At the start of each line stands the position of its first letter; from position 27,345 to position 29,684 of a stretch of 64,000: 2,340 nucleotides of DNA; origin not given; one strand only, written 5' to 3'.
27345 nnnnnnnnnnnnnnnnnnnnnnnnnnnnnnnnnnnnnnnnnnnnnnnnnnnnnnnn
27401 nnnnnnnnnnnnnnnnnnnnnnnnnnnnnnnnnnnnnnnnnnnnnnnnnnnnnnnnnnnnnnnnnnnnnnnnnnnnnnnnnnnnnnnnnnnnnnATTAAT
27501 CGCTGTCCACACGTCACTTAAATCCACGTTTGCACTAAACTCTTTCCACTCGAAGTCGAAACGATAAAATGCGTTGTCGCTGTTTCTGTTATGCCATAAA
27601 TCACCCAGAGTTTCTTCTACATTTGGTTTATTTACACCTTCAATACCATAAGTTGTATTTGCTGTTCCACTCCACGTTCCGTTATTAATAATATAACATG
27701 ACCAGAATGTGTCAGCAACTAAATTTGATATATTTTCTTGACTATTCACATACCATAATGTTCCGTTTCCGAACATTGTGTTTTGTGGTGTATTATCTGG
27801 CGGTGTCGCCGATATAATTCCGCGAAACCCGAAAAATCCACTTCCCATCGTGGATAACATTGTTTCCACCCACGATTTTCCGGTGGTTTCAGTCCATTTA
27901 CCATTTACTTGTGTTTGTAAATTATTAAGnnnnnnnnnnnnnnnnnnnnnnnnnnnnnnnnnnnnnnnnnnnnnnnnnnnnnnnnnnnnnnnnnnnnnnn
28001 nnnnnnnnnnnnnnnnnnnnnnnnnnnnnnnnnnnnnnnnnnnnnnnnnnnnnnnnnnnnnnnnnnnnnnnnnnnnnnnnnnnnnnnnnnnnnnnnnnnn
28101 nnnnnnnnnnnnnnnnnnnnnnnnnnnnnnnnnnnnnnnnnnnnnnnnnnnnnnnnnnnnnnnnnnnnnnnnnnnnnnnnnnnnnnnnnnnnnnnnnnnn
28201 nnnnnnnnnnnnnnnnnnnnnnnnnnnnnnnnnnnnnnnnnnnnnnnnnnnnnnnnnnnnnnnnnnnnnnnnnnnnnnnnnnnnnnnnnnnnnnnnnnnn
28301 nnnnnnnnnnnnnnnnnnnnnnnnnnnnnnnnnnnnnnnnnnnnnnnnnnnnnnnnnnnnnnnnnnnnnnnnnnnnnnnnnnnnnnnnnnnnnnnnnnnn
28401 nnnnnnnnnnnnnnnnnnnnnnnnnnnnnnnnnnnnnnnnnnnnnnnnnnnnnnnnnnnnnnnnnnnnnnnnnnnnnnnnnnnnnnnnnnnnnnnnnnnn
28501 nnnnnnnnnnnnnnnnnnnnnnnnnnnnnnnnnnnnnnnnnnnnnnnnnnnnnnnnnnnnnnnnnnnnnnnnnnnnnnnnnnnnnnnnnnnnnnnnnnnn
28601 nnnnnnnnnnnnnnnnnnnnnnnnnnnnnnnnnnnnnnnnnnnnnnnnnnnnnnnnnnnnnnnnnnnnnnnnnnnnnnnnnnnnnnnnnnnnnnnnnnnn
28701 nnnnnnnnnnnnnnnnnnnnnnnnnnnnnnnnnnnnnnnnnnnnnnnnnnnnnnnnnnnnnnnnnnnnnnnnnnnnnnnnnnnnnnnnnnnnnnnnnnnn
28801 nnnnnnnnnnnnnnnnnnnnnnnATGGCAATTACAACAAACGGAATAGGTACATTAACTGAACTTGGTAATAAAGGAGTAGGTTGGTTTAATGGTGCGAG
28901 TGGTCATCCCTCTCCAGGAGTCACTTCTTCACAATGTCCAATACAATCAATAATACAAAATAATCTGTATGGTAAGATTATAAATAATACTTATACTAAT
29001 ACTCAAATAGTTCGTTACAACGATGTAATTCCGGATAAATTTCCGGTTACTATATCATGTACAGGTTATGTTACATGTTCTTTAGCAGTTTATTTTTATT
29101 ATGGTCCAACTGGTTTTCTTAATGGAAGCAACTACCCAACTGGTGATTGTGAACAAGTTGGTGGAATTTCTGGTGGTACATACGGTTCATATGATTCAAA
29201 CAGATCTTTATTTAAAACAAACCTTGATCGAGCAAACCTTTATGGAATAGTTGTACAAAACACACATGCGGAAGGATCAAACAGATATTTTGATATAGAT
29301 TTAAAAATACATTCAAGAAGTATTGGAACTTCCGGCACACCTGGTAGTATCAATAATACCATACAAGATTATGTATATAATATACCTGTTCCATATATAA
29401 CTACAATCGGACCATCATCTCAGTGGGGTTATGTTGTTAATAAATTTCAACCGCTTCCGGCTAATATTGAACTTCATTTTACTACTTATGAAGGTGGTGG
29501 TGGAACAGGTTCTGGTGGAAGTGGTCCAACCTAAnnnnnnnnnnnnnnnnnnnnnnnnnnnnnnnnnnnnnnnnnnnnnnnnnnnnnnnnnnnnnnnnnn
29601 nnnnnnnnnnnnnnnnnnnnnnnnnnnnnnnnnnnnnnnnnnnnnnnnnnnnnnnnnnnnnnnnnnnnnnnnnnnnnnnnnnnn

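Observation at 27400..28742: Modular N-terminal domain shared between the two giant fibre genes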

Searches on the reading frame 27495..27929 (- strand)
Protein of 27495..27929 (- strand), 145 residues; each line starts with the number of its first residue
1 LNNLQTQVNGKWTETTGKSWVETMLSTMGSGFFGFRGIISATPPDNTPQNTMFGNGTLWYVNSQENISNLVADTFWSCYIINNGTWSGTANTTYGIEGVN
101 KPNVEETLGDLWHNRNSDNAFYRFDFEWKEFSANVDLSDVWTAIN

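Call 30: search_protein_representatives(alignment_id=A2)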
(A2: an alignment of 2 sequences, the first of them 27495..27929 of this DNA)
Query: 2 sequences, 145 profile positions. Proteins with E-value up to 0.001 (for the whole library): 11; up to 1e-10: 10; up to 1e-30: 5. The best 11 are listed.
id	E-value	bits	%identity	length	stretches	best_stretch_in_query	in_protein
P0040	8.1e-90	314.2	-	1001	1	1-145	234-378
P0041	7.6e-74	262.4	-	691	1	2-144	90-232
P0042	7.7e-44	165.1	-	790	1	4-144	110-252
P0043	1.3e-41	157.9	-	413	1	3-144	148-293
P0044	9.9e-37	142.1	-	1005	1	5-144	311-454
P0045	1.3e-20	89.8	-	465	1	34-140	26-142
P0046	2.9e-18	82.2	-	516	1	14-139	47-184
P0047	8.6e-15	71.0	-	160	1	15-120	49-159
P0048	2.8e-13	66.1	-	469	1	30-141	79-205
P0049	8.8e-11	57.9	-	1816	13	43-68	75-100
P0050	4.5e-04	36.2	-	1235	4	99-131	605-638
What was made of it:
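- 27495..27929 (-): fibA globular domain, aa 272-416, an orphan family. 11 representatives in 1.84e9 proteins (call 30).
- In all homologues the domain sits in the N-proximal part, upstream of the variable distal region (call 30).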

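Call 48: find_encoding_contigs(protein=P0040, flank=10000)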
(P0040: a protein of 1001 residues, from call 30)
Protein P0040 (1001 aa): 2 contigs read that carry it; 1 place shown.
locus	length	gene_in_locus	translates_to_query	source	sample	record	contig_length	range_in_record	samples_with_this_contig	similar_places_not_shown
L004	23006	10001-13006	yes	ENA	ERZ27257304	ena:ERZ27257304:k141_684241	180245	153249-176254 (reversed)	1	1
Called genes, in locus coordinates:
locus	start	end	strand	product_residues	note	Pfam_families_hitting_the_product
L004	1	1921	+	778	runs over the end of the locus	PF00515:TPR_1 (faint), PF07719:TPR_2 (faint), PF13181:TPR_8 (faint), PF13424:TPR_12 (weak), PF17874:TPR_MalT (weak), PF00512:HisKA, PF02518:HATPase_c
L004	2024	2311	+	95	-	PF05345:He_PIG (faint)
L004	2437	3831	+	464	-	-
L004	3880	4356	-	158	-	-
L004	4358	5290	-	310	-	PF00303:Thymidylat_synt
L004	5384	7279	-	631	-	-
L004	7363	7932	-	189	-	-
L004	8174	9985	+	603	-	PF14528:LAGLIDADG_3 (faint), PF03420:Peptidase_S77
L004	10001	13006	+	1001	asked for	PF13884:Peptidase_S74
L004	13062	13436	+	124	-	-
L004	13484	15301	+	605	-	-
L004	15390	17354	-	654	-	PF00012:HSP70, PF14450:FtsA (faint), PF06723:MreB_Mbl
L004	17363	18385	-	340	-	PF05265:DUF723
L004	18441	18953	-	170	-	PF00011:HSP20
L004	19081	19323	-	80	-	PF01176:eIF-1a, PF16745:RsgA_N (weak)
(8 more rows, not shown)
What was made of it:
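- P0040 is on two contigs, one of them 0.2-1 Mb (call 48). The hybrid protein P0040 is on two contigs of different size classes (call 48).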

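Call 54: find_encoding_contigs(protein=P0041, flank=10000)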
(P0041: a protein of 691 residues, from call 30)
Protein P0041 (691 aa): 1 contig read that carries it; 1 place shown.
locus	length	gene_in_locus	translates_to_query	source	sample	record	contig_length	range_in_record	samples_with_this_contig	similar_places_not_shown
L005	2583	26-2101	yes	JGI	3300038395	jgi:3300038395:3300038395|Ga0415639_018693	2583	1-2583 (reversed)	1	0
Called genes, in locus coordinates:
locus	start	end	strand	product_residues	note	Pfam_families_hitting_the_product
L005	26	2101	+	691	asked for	PF12789:PTR, PF13884:Peptidase_S74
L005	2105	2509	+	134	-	-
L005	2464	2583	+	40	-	?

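Call 85: search_protein_families(library=pfam, proteins=[P0041, P0042, P0043, P0044, P0045, P0046, P0048], max_evalue=0.001)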
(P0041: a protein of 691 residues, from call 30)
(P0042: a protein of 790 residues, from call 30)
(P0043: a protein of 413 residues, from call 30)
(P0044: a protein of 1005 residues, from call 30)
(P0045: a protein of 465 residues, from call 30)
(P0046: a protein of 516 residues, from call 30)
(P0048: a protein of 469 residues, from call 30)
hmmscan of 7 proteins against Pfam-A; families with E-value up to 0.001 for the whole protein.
P0041 (691 aa): 2 families
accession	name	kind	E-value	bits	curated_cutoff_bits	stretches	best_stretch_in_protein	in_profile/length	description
PF13884.11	Peptidase_S74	-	5.9e-13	49.3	22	1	587-641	1-57/58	Chaperone of endosialidase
PF12789.12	PTR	-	6.1e-09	36.2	27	1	245-278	5-38/60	Phage tail repeat like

P0042 (790 aa): 0 families

P0043 (413 aa): 0 families

P0044 (1005 aa): 1 family
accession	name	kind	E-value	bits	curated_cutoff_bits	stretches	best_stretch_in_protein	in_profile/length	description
PF12789.12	PTR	-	5.2e-12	46.1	27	0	649-666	23-40/60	Phage tail repeat like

P0045 (465 aa): 0 families

P0046 (516 aa): 0 families

P0048 (469 aa): 0 families

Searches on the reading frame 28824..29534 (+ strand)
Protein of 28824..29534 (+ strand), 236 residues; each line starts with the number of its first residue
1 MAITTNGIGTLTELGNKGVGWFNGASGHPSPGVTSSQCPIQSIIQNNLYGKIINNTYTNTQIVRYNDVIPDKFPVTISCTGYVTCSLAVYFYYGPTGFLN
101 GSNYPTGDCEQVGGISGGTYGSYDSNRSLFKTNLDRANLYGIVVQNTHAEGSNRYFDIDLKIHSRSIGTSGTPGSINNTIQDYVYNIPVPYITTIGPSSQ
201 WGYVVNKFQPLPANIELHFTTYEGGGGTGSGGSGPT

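Call 14: search_protein_families(library=phrogs, proteins=[window:28824-29534:+], max_evalue=0.001)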
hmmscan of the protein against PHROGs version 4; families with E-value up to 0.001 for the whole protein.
window:28824-29534:+ (236 aa): 0 families

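Call 58: find_encoding_contigs(protein=window:28824-29534:+, flank=10000)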
Protein window:28824-29534:+ (236 aa): 9 contigs read that carry it; 5 places shown.
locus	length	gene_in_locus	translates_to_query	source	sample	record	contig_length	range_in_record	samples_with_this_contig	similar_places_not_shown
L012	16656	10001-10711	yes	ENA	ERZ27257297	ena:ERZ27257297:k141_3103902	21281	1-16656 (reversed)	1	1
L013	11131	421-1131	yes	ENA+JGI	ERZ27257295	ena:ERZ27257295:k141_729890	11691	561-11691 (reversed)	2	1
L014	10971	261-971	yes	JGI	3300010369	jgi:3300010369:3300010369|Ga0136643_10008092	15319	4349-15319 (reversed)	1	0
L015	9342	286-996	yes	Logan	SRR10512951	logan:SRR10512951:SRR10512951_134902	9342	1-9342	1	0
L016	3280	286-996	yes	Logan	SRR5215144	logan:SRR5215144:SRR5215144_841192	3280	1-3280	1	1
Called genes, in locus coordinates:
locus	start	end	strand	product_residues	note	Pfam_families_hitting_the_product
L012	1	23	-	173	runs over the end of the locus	-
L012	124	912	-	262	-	PF01555:N6_N4_Mtase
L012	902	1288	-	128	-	-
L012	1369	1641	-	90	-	-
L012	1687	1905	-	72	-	-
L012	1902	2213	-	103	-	-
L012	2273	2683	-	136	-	-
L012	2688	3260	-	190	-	-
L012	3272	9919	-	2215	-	-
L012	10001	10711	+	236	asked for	-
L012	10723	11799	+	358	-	PF00534:Glycos_transf_1, PF13692:Glyco_trans_1_4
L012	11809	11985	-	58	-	-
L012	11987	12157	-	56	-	-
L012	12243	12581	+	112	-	-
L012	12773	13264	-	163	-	-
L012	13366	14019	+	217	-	-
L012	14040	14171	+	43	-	-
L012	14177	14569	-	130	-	-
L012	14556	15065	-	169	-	-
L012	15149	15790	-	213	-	-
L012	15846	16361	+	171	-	PF00186:DHFR_1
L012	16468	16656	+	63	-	?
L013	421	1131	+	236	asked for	-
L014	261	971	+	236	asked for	-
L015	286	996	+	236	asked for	-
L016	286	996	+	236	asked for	-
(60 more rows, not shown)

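Call 79: search_protein_families(library=pfam, proteins=[window:28824-29534:+], max_evalue=0.05)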
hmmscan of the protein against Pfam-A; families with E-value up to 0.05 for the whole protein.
window:28824-29534:+ (236 aa): 0 families
